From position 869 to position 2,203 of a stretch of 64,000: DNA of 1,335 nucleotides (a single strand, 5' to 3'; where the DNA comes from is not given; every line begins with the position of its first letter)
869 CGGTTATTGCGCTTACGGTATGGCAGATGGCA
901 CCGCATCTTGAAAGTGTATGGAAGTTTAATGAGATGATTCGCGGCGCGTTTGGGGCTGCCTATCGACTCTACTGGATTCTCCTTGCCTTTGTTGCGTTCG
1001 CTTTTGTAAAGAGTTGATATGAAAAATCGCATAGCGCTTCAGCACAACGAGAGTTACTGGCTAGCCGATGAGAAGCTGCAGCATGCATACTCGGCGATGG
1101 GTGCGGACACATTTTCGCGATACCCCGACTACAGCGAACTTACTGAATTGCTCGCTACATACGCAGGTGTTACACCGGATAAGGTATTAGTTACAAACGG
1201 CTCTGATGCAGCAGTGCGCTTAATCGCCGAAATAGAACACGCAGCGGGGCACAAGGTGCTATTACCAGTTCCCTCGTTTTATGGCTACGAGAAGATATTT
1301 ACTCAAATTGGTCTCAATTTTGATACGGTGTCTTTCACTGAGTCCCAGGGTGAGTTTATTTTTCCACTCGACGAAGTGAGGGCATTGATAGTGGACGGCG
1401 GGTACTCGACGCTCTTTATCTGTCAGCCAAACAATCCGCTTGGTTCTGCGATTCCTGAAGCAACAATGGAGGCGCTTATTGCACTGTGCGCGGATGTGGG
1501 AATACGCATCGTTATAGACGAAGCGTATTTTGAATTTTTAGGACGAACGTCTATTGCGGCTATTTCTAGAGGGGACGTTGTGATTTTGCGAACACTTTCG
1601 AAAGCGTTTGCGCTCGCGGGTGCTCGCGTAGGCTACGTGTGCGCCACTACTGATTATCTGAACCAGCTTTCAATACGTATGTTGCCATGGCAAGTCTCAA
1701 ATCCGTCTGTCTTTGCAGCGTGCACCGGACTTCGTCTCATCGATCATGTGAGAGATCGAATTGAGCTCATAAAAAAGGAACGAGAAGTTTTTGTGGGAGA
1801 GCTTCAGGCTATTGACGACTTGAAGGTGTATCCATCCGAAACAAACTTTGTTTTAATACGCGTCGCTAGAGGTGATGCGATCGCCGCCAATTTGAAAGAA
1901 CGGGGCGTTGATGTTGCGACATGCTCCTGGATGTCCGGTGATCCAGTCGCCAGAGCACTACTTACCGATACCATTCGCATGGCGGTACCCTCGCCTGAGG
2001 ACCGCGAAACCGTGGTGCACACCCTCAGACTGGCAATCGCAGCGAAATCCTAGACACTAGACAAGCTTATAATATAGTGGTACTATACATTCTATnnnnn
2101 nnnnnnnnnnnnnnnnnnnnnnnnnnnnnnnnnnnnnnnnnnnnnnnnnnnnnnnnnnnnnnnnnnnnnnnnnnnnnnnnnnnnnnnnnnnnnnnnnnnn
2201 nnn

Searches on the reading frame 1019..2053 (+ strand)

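Call 55: search_protein_families(library=pfam, proteins=[window:1019-2053:+], max_evalue=0.00001)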
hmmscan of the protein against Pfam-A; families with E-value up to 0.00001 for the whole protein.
window:1019-2053:+ (344 aa): 1 family
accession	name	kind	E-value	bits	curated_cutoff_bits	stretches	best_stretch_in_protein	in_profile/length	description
PF00155.27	Aminotran_1_2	-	1.4e-42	146.7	19.7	1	29-303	32-334/361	Aminotransferase class I and II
